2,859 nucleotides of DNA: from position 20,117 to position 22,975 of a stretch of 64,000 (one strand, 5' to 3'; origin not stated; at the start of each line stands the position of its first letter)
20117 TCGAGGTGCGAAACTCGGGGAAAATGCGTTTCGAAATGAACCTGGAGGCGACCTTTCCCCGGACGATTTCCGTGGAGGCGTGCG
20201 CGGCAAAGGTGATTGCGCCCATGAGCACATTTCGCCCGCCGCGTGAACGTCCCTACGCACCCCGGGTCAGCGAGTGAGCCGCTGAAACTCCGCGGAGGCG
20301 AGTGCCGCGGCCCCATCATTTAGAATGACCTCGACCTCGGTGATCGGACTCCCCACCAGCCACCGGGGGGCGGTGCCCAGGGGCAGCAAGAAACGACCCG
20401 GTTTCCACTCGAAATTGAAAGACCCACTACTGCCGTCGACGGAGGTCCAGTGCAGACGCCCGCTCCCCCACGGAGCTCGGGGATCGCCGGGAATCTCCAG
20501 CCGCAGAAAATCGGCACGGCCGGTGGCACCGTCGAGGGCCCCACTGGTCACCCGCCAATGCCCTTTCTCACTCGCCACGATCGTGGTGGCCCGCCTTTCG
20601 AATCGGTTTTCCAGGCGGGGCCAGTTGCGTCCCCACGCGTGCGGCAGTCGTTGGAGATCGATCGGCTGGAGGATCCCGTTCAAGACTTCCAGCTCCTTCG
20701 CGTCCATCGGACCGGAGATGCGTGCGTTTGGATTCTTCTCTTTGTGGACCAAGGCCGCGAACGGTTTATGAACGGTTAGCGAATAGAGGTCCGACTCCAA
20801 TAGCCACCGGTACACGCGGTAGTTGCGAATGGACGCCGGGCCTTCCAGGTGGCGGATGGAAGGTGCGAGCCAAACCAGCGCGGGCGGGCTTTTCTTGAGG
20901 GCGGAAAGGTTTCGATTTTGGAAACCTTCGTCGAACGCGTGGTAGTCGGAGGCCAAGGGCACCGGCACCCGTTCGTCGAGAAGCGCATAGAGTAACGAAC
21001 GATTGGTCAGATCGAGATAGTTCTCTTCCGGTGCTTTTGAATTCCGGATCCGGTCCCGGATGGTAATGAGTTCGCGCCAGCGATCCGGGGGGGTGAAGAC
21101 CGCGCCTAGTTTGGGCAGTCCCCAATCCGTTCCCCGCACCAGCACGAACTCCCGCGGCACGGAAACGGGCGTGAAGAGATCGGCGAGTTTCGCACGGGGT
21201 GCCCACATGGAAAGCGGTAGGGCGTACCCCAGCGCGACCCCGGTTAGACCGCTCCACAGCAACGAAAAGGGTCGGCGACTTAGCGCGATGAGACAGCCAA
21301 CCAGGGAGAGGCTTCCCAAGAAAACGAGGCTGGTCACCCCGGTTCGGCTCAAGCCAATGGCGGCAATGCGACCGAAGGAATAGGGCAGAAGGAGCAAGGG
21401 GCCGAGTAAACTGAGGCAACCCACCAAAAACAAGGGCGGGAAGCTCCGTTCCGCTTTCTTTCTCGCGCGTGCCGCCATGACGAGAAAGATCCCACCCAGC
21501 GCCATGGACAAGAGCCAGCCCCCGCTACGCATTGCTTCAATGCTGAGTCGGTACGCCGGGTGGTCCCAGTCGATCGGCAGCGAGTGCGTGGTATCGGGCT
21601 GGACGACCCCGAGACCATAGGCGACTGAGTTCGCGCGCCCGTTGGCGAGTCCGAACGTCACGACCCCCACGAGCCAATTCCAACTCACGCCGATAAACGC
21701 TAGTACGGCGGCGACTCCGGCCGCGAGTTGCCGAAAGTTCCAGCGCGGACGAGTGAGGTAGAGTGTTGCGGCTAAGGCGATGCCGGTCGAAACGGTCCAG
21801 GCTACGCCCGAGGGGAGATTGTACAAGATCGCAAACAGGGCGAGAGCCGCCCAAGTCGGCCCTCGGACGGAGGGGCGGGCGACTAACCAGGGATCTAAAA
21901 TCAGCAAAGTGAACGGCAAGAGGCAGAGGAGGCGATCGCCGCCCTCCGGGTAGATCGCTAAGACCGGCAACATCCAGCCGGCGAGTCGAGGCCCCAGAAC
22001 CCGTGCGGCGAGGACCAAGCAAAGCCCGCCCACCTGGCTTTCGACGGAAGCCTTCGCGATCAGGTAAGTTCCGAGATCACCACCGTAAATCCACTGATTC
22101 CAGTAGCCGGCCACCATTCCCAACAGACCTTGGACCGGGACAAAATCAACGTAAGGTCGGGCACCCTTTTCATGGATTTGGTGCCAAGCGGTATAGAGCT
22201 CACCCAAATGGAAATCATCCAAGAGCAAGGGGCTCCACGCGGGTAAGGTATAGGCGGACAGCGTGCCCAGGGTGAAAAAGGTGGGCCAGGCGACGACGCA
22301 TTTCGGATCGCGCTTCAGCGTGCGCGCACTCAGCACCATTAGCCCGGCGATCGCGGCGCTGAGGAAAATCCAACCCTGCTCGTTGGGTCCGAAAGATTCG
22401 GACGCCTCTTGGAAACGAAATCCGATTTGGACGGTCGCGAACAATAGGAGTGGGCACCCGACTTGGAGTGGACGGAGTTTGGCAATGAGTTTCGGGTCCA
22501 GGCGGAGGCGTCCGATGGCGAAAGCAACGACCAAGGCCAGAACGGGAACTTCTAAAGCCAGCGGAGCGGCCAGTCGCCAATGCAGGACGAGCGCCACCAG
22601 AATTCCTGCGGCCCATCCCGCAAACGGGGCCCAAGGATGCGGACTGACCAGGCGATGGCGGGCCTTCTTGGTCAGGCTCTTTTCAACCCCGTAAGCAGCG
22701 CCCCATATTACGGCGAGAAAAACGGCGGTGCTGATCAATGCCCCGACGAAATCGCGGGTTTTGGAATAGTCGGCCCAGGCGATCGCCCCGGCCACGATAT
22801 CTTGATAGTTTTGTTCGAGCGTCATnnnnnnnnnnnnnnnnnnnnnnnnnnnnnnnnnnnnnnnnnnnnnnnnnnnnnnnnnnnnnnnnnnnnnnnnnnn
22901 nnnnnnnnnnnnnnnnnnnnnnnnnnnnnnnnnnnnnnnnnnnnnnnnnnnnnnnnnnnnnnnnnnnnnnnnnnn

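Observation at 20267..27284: Six-gene translationally coupled operon: FAD oxidoreductase – GtrB-like GT2 – GT2 – NAD epimerase – TIM-barrel sugar isomerase – 852-aa GT-C membrane protein (candidate lipid-linked sugar donor synthesis, epimerisation and transfer module)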

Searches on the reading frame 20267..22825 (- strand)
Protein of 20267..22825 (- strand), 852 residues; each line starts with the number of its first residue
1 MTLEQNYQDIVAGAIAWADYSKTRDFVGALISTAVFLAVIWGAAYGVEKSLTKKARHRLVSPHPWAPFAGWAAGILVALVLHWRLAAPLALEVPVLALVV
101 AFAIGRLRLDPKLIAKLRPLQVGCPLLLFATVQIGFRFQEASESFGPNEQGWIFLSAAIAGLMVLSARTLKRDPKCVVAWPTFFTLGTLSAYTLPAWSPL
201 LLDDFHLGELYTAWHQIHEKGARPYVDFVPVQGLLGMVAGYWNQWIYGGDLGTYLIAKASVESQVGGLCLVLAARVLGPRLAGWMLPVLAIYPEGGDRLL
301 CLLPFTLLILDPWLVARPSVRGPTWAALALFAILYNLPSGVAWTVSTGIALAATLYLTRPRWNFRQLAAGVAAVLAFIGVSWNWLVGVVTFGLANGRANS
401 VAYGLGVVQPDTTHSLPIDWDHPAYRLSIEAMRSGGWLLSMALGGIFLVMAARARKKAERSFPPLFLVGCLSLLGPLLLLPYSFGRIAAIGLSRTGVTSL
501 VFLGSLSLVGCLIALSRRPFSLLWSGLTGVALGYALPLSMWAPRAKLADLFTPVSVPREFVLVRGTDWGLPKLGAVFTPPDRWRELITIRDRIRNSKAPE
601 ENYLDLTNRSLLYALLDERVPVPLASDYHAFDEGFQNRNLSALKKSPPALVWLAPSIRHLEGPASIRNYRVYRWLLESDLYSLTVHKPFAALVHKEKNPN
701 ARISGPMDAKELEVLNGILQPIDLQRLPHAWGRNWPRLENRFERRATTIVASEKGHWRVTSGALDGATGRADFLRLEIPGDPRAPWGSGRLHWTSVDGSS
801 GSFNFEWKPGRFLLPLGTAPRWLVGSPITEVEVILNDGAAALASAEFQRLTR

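Call 4: search_protein_families(library=pfam, proteins=[window:20267-22825:-], max_evalue=0.1)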
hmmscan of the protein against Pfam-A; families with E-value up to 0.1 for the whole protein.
window:20267-22825:- (852 aa): 0 families

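Call 5: search_protein_families(library=ncbifam, proteins=[window:20267-22825:-], max_evalue=0.1)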
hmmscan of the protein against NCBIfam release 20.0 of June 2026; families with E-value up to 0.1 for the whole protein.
window:20267-22825:- (852 aa): 1 family
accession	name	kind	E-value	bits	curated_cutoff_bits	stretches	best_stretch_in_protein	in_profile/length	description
NF009318.0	PRK12674.2-3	equivalog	0.025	14.9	97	0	497-542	7-52/102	Na+/H+ antiporter subunit G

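Call 7: find_homologous_proteins(query=window:20267-22825:-)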
Query window:20267-22825:- (852 aa): 3 proteins with E <= 0.001 among 8000 candidates.
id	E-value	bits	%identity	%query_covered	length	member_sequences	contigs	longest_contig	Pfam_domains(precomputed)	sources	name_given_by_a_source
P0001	0.0e+0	1937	100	100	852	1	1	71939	-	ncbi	-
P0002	0.0e+0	1392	72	100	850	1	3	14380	-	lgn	-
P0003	4.7e-231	788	68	61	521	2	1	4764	-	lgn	-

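Call 9: find_encoding_contigs(protein=P0002, flank=10000)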
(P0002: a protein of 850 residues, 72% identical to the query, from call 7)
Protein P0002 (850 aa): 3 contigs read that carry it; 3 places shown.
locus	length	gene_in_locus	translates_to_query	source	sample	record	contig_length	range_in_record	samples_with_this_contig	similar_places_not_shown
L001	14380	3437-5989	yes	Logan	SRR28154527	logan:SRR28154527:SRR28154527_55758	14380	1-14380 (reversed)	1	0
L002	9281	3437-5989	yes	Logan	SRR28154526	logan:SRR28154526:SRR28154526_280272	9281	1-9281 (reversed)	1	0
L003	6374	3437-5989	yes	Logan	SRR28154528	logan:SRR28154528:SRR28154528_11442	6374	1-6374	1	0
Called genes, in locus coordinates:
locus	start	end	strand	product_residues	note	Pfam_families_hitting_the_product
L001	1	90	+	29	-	?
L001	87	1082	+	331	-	PF00535:Glycos_transf_2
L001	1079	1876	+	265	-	PF00535:Glycos_transf_2 (weak)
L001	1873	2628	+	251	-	-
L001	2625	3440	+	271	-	PF01261:AP_endonuc_2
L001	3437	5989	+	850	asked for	-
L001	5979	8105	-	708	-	-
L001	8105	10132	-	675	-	-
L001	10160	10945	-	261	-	PF00535:Glycos_transf_2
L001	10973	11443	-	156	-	PF11412:DsbD_N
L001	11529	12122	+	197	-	PF13489:Methyltransf_23 (weak), PF08241:Methyltransf_11 (weak), PF08242:Methyltransf_12 (weak), PF13649:Methyltransf_25 (weak)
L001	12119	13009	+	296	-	PF00535:Glycos_transf_2, PF13641:Glyco_tranf_2_3 (weak)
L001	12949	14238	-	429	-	-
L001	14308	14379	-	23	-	?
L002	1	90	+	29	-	?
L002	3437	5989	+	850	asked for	-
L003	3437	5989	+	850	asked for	-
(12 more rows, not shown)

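Call 14: list_cluster_members(proteins=[P0001])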
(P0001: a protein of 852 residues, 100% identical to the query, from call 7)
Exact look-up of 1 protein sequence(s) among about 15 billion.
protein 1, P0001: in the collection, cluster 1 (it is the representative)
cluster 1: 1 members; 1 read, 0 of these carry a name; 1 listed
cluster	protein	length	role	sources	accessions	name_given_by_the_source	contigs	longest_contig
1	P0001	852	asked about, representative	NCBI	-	-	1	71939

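Call 15: search_solved_structures(query=window:20267-22825:-, max_evalue=10)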
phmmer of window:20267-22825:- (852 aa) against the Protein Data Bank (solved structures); distinct sequences matched with E-value up to 10: 1.
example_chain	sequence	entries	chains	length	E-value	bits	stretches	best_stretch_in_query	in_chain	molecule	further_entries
8bg1_A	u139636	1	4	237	0.31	12.1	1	562-664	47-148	pT1511 Fab heavy chain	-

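Call 16: find_encoding_contigs(protein=P0001, flank=10000, max_places=3)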
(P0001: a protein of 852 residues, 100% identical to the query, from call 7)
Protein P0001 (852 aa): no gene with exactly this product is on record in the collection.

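Call 21: search_protein_representatives(protein=window:20267-22825:-)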
Query: 852 residues. Proteins with E-value up to 0.001 (for the whole library): 575; up to 1e-10: 386; up to 1e-30: 98. The best 150 are listed.
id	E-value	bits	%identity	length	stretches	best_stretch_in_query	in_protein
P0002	0.0e+00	1391.5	72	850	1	1-850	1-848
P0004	4.1e-163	561.0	41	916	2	87-847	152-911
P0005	5.0e-149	514.4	41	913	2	114-837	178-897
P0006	1.8e-78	281.0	36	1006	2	107-835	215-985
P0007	2.9e-78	280.3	32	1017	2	175-835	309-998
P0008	2.5e-73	263.9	30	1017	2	89-835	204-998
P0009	2.7e-71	257.2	30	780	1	177-833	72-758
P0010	4.7e-71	256.4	33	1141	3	178-682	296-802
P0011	5.2e-71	256.3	37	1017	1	118-841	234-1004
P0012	6.8e-70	252.6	31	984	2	186-826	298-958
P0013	1.2e-66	241.9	32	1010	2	177-837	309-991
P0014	1.3e-66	241.7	31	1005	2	177-824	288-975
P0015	2.4e-66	240.8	29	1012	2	177-835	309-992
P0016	5.4e-66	239.7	28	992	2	96-837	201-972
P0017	3.0e-65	237.2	31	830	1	175-837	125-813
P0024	4.0e-62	226.9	31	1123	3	183-693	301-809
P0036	2.3e-56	207.8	31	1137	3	93-679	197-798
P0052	6.3e-47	176.6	30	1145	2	176-833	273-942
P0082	1.7e-36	142.0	30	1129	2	120-753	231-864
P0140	7.1e-25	103.6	25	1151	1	121-717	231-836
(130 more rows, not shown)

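Call 26: search_protein_families(library=pfam, proteins=[P0004, P0006, P0007, P0010, P0024, P0036, P0052, P0082, P0140], max_evalue=0.01)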
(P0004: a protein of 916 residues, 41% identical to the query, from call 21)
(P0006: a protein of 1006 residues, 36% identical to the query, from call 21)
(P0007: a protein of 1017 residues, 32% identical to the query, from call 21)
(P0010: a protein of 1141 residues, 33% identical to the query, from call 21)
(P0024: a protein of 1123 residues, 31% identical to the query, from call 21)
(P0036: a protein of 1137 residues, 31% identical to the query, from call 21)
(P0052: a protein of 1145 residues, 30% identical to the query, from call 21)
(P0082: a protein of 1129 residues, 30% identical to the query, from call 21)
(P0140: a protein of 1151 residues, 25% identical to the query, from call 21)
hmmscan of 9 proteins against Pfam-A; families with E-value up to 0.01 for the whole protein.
P0004 (916 aa): 0 families

P0006 (1006 aa): 0 families

P0007 (1017 aa): 0 families

P0010 (1141 aa): 0 families

P0024 (1123 aa): 0 families

P0036 (1137 aa): 0 families

P0052 (1145 aa): 0 families

P0082 (1129 aa): 0 families

P0140 (1151 aa): 0 families

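Call 29: find_related_loci(query=A2, collection=genome_contigs, flank=10000)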
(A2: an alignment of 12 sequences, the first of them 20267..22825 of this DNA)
Query A2 (852 aa) in genome_contigs; peptide patterns used: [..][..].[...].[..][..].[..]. (x = any residue, [..] = any of these).
14 stretches matched a pattern; 9 encode a relative of the query (tblastn E <= 1e-3); 9 distinct loci.
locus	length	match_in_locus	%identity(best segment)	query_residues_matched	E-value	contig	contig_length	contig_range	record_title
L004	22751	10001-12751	41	1-852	3e-152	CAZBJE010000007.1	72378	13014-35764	MAG TPA_asm: uncultured Pseudobdellovibrionaceae bacterium isolate SRP296810_co1_366 genome assembly, contig: NODE_290_l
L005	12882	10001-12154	32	147-822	9e-65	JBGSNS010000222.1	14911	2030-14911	MAG: Bdellovibrionota bacterium isolate JTS-AC261 k141_114518, whole genome shotgun sequence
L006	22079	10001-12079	27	177-848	2e-61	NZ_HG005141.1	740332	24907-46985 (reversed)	Paenibacillus antibioticophila strain GD11, whole genome shotgun sequence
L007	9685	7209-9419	28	114-824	6e-61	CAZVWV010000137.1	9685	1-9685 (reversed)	MAG TPA_asm: uncultured Bdellovibrionales bacterium isolate SRP286056_co1_714 genome assembly, contig: NODE_9207_length_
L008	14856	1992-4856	30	5-852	2e-51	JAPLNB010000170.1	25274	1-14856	MAG: Planctomycetota bacterium isolate LacPavin_0920_SED5_MAG_61_14 LacPavin_0920_SED5_scaffold_510015, whole genome sho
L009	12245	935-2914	24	203-833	1e-30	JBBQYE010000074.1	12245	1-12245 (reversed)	MAG: Leptolyngbyales cyanobacterium isolate Co_metawrap_2148 Cmw_2148_k141_5761822_length_12245_cov_10.0000, whole genom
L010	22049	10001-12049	22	203-852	4e-30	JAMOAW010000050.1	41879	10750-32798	MAG: Magnetococcus sp. DMHC-6 scaffold_740, whole genome shotgun sequence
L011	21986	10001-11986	20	184-822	5e-20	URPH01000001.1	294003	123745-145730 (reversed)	uncultured Lachnospiraceae bacterium isolate UMGS1214 genome assembly, contig: NODE_2_length_294003_cov_9.205550, whole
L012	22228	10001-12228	26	553-831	3e-10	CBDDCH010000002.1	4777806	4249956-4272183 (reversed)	MAG: Bryobacterales bacterium isolate cc836ffa-3932-4d0a-8618-ffc7346cf193 genome assembly, contig: contig_2, whole geno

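Call 35: search_protein_families(library=pfam, proteins=[L006:1874-2650:+, L006:2647-3402:+, L006:3424-7416:+, L006:7447-8763:+, L006:12587-14857:+, L006:19846-20589:+, L006:20603-21157:+, L006:1213-1626:+], max_evalue=0.01)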
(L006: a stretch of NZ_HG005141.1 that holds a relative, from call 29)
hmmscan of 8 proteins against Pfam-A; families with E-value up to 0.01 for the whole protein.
L006:1874-2650:+ (258 aa): 1 family
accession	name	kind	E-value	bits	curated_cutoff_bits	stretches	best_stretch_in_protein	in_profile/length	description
PF01061.29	ABC2_membrane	-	1.4e-22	80.7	26.9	1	15-218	3-210/211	ABC-2 type transporter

L006:2647-3402:+ (251 aa): 6 families
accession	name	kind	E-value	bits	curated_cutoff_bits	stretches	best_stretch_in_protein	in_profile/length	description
PF00005.33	ABC_tran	-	1.9e-21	77.6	25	1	54-185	1-135/137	ABC transporter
PF13304.12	AAA_21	-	1.1e-05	26.2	27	0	67-87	2-22/304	AAA domain, putative AbiEii toxin, Type IV TA system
PF13555.12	AAA_29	-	0.0043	17.2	27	1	59-92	17-50/61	P-loop containing region of AAA domain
PF03266.21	NTPase_1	-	0.0049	17.2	23.9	0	69-218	4-135/168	NTPase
PF25683.1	URGCP_GTPase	-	0.0064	15.7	55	0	62-115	187-240/396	URGCP-like GTPase domain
PF03193.22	RsgA_GTPase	-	0.0072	16.6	30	0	32-90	77-132/174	RsgA GTPase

L006:3424-7416:+ (1330 aa): 5 families
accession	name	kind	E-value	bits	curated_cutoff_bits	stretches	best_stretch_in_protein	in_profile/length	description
PF13524.12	Glyco_trans_1_2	-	4e-53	179.7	25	2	1180-1324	5-144/144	Glycosyl transferase-like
PF00535.33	Glycos_transf_2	-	9.8e-28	97.6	23.3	1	445-568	1-124/168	Glycosyl transferase family 2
PF13578.12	Methyltransf_24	-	1.7e-11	45.3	26.3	1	22-124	1-105/105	Methyltransferase domain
PF13641.12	Glyco_tranf_2_3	-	2.3e-10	41.3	27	1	441-670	1-212/230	Glycosyltransferase like family 2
PF10111.15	Glyco_tranf_2_2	-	2.7e-08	34.1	27.3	1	462-668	17-215/276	Glycosyltransferase like family 2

L006:7447-8763:+ (438 aa): 8 families
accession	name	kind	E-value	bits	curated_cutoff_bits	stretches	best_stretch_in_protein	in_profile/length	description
PF03721.20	UDPG_MGDP_dh_N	-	5e-65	219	27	1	5-183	1-184/187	UDP-glucose/GDP-mannose dehydrogenase family, NAD binding domain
PF00984.24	UDPG_MGDP_dh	-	3.4e-36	123.7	25.4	1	201-292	2-93/94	UDP-glucose/GDP-mannose dehydrogenase family, central domain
PF03720.21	UDPG_MGDP_dh_C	-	9.2e-34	116.4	30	1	315-419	1-102/103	UDP-glucose/GDP-mannose dehydrogenase family, UDP binding domain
PF03446.21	NAD_binding_2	-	1.4e-08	35.3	21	1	6-135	1-104/161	NAD binding domain of 6-phosphogluconate dehydrogenase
PF01210.29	NAD_Gly3P_dh_N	-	1.5e-07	31.9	23.1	1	6-95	1-84/158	NAD-dependent glycerol-3-phosphate dehydrogenase N-terminus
PF03807.23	F420_oxidored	-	1e-05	26.5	21.6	0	7-91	2-70/94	NADP oxidoreductase coenzyme F420-dependent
PF02737.24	3HCDH_N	-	0.00078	19.8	22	1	6-87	1-85/180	3-hydroxyacyl-CoA dehydrogenase, NAD binding domain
PF01262.27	AlaDh_PNT_C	-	0.0058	16.5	23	0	5-91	29-103/214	Alanine dehydrogenase/PNT, C-terminal domain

L006:12587-14857:+ (756 aa): 0 families

L006:19846-20589:+ (247 aa): 2 families
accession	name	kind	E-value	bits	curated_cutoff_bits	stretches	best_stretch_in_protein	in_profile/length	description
PF00483.29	NTP_transferase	-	2.6e-58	197.9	21.2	1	2-232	1-241/245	Nucleotidyl transferase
PF12804.13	NTP_transf_3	-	1.5e-11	45.1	27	1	3-114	1-103/160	MobA-like NTP transferase domain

L006:20603-21157:+ (184 aa): 1 family
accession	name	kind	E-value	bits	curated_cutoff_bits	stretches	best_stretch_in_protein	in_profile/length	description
PF00908.23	dTDP_sugar_isom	-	1.5e-71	239.9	27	1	9-178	3-168/168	dTDP-4-dehydrorhamnose 3,5-epimerase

L006:1213-1626:+ (137 aa): 0 families

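Call 39: predict_structure(alignment_id=A1)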
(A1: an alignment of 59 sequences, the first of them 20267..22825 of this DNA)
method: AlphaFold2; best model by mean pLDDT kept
length: 852 residues; sequences in the alignment: 59
mean_pLDDT: 90.4   pTM: 0.92
mean pLDDT of the five models: 90.4, 89.6, 89.4, 89.4, 89.4
residues with pLDDT >= 90: 631; 70-90: 159; 50-70: 50; < 50: 12
segments of 3 or more residues with pLDDT < 50: 86-91, 765-768
pLDDT, mean of each block of 10 residues (from residue 1): 83 94 94 95 90 88 85 83 59 56 61 88 96 94 95 98 97 92 96 93 96 98 97 96 97 96 97 96 90 81 97 95 98 97 98 92 97 98 96 91 88 58 82 92 95 77 89 97 89 91 96 93 92 87 87 94 97 97 96 94 97 98 97 96 98 93 93 95 93 91 82 95 96 96 84 72 53 94 93 91 95 96 89 82 91 92
secondary structure, 60 per line:
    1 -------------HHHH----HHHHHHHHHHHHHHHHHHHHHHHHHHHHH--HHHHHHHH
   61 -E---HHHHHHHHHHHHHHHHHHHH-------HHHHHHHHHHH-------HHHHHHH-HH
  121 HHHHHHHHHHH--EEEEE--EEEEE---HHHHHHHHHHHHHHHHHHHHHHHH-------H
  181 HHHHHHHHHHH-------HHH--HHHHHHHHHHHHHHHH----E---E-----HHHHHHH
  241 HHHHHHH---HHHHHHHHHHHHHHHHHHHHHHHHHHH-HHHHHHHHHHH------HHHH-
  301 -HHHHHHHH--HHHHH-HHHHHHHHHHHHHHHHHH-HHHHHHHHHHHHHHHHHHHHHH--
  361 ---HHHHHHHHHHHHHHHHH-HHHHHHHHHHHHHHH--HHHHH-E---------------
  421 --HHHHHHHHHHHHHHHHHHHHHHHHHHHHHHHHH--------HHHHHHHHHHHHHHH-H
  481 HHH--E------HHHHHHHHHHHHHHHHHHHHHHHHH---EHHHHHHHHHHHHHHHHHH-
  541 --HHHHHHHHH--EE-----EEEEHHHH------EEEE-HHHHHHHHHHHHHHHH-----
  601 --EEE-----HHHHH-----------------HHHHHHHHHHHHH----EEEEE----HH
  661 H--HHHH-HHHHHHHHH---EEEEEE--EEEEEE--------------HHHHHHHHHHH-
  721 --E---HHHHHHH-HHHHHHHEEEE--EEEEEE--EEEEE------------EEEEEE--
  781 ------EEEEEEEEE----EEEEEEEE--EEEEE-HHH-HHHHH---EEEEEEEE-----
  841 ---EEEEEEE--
elements in order (helices of 4 or more, strands of 3 or more residues): H14-17 H22-50 H53-60 H66-85 H93-103 H111-117 H119-131 E134-138 E141-145 H149-172 H180-191 H204-219 H234-247 H251-277 H279-289 H296-299 H302-309 H312-316 H318-335 H337-358 H364-380 H382-396 H399-403 H423-455 H464-478 H480-483 H493-517 H522-539 H543-551 E561-564 H565-568 E575-578 H580-595 E603-605 H611-615 H633-645 E650-654 H664-667 H669-677 E681-686 E689-694 H709-719 H727-733 H735-741 E742-745 E748-753 E756-760 E773-778 E787-795 E800-807 E810-814 H820-824 E828-835 E844-850

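Call 54: find_encoding_contigs(protein=P0006, flank=10000, max_places=2)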
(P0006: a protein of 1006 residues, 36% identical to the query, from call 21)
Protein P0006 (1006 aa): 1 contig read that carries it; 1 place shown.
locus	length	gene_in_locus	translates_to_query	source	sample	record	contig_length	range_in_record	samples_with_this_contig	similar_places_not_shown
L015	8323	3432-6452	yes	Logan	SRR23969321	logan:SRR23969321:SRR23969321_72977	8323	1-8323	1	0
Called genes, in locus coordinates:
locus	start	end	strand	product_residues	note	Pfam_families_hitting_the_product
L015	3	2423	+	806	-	?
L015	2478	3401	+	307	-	PF13489:Methyltransf_23, PF08241:Methyltransf_11 (faint), PF08242:Methyltransf_12 (weak)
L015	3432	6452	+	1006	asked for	-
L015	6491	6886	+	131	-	-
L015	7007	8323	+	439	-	?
